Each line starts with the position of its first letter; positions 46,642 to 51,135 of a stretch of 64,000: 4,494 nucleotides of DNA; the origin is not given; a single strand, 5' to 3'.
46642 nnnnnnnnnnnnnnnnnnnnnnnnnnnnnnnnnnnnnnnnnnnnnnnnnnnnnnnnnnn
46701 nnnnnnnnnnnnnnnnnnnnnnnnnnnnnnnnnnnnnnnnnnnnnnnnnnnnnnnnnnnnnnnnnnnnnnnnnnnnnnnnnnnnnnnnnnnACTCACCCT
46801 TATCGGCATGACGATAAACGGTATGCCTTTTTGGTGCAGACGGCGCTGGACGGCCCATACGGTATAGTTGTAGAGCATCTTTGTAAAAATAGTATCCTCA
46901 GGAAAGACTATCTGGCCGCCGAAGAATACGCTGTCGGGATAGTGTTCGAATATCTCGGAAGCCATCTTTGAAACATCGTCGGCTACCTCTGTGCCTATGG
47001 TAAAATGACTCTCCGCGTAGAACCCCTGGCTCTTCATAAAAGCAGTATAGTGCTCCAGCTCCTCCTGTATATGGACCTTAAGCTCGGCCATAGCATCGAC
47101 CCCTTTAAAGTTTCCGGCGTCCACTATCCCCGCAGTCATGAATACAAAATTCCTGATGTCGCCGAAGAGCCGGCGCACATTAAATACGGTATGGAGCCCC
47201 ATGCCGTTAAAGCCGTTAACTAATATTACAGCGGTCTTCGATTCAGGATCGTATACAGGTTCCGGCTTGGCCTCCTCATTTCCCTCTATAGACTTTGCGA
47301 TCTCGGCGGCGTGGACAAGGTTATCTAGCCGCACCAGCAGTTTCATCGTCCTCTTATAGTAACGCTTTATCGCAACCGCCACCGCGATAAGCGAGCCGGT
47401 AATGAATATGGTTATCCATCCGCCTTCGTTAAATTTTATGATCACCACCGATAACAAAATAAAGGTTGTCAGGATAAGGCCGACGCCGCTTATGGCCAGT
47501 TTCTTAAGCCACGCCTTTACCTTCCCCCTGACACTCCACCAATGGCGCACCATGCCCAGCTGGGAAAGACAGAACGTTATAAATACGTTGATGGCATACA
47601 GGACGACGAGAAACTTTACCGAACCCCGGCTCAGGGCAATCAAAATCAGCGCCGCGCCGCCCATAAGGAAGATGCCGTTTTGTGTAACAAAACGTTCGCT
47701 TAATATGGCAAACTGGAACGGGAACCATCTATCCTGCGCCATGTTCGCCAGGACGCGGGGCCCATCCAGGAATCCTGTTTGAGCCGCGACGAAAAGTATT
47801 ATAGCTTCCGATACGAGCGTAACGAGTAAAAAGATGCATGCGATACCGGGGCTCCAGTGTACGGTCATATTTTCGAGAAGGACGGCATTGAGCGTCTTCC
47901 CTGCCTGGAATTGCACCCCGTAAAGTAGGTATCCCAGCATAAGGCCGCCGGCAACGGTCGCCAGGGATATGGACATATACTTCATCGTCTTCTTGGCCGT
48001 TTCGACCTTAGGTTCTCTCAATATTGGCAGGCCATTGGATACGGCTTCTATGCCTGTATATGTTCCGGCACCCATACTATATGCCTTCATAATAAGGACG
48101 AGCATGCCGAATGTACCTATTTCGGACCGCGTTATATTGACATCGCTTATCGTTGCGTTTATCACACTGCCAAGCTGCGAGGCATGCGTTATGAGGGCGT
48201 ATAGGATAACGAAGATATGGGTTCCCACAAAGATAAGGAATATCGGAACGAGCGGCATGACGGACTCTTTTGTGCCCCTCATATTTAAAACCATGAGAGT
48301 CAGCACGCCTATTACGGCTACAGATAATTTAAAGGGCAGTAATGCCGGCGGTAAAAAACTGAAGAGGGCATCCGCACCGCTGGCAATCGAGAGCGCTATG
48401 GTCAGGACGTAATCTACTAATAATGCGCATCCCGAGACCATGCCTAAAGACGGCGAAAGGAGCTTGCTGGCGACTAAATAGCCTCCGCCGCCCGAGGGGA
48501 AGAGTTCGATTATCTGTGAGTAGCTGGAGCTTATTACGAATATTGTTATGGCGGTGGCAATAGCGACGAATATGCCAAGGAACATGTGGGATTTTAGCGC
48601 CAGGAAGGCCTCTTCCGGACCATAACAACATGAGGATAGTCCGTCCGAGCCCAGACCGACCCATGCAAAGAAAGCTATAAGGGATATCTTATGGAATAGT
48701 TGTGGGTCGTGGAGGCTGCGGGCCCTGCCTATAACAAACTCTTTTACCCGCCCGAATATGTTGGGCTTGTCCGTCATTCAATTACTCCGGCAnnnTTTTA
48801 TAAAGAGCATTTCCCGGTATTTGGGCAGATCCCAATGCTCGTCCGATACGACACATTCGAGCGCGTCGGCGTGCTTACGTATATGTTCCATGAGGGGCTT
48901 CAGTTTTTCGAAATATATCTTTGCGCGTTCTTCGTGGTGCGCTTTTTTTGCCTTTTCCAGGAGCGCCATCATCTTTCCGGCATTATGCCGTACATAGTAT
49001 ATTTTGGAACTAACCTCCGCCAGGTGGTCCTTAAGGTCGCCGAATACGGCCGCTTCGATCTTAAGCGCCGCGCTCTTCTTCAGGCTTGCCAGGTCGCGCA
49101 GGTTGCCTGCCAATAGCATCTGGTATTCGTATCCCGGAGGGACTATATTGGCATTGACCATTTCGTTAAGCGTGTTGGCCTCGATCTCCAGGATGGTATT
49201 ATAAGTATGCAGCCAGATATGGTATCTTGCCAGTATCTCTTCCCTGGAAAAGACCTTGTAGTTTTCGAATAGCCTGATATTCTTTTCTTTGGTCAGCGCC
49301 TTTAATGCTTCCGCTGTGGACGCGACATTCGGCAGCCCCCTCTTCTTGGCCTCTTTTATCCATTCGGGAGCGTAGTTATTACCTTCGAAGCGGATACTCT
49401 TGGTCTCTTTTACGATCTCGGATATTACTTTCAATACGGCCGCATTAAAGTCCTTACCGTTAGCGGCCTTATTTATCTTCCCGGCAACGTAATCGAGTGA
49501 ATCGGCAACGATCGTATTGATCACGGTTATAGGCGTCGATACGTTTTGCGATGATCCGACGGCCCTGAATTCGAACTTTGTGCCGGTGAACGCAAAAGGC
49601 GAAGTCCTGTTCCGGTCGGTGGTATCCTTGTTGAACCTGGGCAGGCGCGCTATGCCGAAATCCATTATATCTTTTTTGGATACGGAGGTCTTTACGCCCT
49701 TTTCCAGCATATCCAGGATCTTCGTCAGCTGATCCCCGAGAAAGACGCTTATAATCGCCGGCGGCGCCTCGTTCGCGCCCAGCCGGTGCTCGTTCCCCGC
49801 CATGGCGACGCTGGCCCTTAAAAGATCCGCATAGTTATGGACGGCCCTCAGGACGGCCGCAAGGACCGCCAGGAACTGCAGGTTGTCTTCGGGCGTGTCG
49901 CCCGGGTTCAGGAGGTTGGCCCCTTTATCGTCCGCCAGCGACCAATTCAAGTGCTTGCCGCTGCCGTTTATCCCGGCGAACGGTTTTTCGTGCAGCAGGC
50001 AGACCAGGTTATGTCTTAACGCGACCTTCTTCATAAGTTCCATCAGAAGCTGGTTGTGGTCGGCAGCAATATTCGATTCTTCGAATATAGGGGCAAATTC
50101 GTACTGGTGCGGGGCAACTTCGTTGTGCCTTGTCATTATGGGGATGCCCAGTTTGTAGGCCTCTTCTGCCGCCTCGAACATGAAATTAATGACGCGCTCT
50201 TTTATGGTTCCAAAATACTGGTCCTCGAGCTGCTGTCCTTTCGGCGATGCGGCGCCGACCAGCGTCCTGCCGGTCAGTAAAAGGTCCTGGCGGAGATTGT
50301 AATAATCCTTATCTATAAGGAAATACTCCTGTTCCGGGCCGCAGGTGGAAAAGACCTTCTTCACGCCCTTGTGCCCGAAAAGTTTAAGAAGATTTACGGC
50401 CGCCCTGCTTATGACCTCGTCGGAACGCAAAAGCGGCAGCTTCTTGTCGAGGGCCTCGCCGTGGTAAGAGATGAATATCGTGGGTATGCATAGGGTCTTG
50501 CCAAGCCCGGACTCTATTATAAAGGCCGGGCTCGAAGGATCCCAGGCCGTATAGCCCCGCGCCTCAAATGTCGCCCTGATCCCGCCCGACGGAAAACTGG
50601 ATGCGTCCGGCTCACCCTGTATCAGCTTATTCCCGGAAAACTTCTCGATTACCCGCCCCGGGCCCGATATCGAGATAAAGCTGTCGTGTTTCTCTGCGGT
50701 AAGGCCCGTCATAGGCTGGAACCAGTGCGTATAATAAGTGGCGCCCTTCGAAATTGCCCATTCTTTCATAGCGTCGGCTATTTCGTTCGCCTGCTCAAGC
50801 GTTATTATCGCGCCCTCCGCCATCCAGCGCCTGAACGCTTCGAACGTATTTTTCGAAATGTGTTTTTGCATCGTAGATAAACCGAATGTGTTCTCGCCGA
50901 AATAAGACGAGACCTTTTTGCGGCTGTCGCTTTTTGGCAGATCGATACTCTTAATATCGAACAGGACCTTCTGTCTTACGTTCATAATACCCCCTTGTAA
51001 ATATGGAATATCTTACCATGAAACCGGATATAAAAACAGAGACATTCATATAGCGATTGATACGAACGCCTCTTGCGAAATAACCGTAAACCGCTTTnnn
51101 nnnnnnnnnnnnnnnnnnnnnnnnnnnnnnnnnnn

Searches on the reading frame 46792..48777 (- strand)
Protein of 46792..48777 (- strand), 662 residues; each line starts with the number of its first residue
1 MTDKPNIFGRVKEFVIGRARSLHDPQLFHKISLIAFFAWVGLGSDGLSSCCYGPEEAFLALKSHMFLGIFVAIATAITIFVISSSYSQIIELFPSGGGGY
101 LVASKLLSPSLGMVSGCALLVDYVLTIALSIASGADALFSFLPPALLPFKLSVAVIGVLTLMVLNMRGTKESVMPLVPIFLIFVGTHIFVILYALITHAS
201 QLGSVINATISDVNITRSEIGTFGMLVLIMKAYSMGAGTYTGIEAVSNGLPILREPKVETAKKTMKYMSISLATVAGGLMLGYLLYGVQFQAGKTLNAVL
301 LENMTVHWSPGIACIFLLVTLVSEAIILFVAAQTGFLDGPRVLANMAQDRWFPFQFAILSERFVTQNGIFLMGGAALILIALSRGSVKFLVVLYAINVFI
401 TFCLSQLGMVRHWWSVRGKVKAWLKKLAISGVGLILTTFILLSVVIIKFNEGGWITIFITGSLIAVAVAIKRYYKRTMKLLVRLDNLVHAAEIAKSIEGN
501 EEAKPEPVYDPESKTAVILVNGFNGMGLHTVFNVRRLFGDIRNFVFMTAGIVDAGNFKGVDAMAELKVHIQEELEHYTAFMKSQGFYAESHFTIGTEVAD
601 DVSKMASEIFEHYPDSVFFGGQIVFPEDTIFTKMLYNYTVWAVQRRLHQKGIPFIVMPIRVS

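Call 6: search_protein_families(library=pfam, proteins=[window:46792-48777:-], max_evalue=0.01)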
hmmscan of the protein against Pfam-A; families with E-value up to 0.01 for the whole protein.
window:46792-48777:- (662 aa): 2 families
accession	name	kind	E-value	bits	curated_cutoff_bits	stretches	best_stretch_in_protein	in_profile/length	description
PF13520.12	AA_permease_2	-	4.7e-14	52.6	27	1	65-446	33-403/427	Amino acid permease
PF00324.27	AA_permease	-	0.00045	19.5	24.6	1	70-474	32-460/470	Amino acid permease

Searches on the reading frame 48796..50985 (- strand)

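Call 6: search_protein_families(library=pfam, proteins=[window:48796-50985:-], max_evalue=0.01)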
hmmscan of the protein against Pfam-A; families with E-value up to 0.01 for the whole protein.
window:48796-50985:- (730 aa): 3 families
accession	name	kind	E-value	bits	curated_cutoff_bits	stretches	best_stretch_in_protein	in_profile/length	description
PF12437.13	GSIII_N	-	1.3e-74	249.6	25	1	26-188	2-160/160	Glutamine synthetase type III N terminal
PF18318.6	Gln-synt_C-ter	-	7.1e-38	129.4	22.7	1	516-630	1-115/118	Glutamine synthetase C-terminal domain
PF00120.29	Gln-synt_C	-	1.1e-19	71.2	24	1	212-382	21-188/344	Glutamine synthetase, catalytic domain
